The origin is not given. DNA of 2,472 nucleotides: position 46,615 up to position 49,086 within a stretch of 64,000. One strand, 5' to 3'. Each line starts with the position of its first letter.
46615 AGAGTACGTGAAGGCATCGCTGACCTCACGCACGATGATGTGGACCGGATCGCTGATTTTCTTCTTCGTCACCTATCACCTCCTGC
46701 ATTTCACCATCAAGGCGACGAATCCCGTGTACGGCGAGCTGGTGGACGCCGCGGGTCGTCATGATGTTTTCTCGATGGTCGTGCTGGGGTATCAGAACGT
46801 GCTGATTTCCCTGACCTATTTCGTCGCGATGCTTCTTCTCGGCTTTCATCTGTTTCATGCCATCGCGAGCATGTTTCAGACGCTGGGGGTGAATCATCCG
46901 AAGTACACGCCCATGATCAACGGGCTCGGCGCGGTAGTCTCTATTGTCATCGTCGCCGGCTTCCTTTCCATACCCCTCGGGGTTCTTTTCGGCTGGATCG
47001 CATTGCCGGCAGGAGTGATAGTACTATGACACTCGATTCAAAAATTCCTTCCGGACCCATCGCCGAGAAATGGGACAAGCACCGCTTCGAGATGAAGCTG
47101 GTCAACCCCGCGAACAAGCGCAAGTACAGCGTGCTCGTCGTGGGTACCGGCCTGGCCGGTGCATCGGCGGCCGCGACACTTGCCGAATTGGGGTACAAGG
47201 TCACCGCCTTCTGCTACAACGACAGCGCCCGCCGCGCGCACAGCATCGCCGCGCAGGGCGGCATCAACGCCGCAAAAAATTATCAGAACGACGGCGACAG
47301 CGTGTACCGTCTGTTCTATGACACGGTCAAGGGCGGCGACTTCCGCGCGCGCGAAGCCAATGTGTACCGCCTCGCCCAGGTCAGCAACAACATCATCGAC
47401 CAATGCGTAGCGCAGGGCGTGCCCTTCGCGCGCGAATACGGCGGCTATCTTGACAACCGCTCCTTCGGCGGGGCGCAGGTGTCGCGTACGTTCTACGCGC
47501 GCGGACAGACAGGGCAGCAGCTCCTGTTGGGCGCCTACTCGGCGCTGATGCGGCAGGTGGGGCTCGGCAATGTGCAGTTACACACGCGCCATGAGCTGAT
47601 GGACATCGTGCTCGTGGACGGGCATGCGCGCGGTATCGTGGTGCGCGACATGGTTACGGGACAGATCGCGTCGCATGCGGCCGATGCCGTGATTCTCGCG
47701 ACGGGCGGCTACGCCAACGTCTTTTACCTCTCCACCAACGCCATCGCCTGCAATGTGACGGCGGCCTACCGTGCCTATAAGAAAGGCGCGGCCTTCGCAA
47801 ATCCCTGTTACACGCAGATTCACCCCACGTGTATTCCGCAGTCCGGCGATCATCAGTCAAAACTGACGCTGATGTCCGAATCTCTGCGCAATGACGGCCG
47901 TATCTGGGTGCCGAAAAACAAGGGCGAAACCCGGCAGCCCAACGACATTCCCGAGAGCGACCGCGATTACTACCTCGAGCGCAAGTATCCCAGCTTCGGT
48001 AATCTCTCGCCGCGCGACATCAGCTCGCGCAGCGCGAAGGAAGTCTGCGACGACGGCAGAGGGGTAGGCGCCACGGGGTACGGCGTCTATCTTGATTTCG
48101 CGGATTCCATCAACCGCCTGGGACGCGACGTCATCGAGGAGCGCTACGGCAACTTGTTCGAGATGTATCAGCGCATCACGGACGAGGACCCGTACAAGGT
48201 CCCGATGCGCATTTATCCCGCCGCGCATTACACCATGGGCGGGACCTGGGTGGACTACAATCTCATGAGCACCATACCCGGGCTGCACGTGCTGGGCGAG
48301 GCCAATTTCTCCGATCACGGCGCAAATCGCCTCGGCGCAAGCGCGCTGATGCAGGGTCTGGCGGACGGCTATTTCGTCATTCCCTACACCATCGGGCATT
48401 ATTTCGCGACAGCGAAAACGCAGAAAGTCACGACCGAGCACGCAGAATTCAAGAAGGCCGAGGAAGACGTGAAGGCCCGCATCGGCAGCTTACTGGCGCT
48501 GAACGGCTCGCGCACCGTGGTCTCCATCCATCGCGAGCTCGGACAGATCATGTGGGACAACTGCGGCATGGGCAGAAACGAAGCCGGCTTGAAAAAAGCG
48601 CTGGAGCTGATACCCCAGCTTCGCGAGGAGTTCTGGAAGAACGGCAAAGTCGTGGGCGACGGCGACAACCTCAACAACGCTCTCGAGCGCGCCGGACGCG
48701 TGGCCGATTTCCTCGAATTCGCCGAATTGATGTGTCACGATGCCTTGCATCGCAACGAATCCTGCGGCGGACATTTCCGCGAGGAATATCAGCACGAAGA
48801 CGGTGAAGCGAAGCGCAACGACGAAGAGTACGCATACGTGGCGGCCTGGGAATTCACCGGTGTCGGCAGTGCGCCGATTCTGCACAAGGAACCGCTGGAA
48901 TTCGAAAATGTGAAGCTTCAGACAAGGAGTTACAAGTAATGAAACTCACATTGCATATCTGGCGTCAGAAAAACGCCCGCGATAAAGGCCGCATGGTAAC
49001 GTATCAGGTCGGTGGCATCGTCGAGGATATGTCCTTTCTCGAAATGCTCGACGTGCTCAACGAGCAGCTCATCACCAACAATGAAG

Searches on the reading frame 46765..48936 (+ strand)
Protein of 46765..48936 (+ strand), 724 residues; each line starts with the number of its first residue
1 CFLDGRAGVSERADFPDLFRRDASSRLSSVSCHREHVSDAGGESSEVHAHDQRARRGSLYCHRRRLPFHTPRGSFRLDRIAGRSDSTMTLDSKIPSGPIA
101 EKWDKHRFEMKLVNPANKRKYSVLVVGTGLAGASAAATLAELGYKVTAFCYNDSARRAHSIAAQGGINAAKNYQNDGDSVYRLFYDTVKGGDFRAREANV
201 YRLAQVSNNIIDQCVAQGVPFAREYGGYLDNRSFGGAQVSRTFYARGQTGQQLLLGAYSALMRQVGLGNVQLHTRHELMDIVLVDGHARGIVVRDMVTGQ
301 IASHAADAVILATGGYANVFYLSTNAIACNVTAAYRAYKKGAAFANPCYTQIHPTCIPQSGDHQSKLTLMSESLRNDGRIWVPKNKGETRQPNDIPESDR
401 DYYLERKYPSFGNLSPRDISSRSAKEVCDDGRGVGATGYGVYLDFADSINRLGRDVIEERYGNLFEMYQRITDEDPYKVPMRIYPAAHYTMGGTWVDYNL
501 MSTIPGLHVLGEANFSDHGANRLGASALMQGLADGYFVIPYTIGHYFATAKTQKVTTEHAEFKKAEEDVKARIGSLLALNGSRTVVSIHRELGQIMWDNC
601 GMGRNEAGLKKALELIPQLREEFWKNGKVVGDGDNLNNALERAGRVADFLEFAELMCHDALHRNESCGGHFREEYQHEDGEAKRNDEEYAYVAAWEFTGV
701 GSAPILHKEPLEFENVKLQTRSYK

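Call 15: search_protein_families(library=ncbifam, max_evalue=0.00001, proteins=[window:46765-48936:+])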
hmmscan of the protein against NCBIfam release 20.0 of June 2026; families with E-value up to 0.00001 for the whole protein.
window:46765-48936:+ (724 aa): 27 families (the best 25 are shown)
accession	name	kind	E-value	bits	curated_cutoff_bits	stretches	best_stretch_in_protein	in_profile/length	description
NF005749.0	PRK07573.1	subfamily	0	1186.9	866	1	87-724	3-641/641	fumarate reductase/succinate dehydrogenase flavoprotein subunit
TIGR01811.1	sdhA_Bsu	subfamily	1.3e-289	962.1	541.35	1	123-723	1-603/603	succinate dehydrogenase (quinone) flavoprotein subunit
NF006392.0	PRK08641.1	equivalog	1.2e-140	469.9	855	1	120-724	3-580/593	succinate dehydrogenase flavoprotein subunit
TIGR01812.1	sdhA_frdA_Gneg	subfamily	3.8e-103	345.9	567.3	1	123-723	2-568/568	succinate dehydrogenase or fumarate reductase, flavoprotein subunit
NF004724.0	PRK06069.1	subfamily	2.4e-80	270.4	826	1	120-681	5-543/577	succinate dehydrogenase/fumarate reductase flavoprotein subunit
NF006686.0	PRK09231.1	equivalog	4.3e-76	256.7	854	1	121-706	6-564/598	fumarate reductase (quinol) flavoprotein subunit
NF006383.0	PRK08626.1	equivalog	8.5e-74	249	663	2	224-718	131-591/657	fumarate reductase flavoprotein subunit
TIGR01816.1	sdhA_forward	equivalog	2.5e-73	247.2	727.35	1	119-681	1-543/584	succinate dehydrogenase flavoprotein subunit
TIGR01176.1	fum_red_Fp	equivalog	2.4e-69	234.5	932.7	1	122-689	5-546/580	fumarate reductase (quinol) flavoprotein subunit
NF004613.0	PRK05945.1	equivalog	1.9e-68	231.5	824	1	120-681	3-541/575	succinate dehydrogenase/fumarate reductase flavoprotein subunit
NF004900.0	PRK06263.1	equivalog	4.4e-68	230.2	718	1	119-684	6-530/546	fumarate reductase (CoM/CoB) subunit TfrA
NF042982.1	MFR_Fp_SdhA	equivalog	3.1e-66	224.1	1100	1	121-679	48-577/612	8-methylmenaquinol:fumarate reductase flavoprotein subunit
NF005037.0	PRK06452.1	equivalog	5.1e-65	220.1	862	1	117-681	2-532/566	succinate dehydrogenase flavoprotein subunit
TIGR00551.1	nadB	equivalog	3.3e-61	207.5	452.75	1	120-675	2-488/489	L-aspartate oxidase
NF005866.0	PRK07803.1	equivalog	6.3e-58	196.4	819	1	117-683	5-576/631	fumarate reductase/succinate dehydrogenase flavoprotein subunit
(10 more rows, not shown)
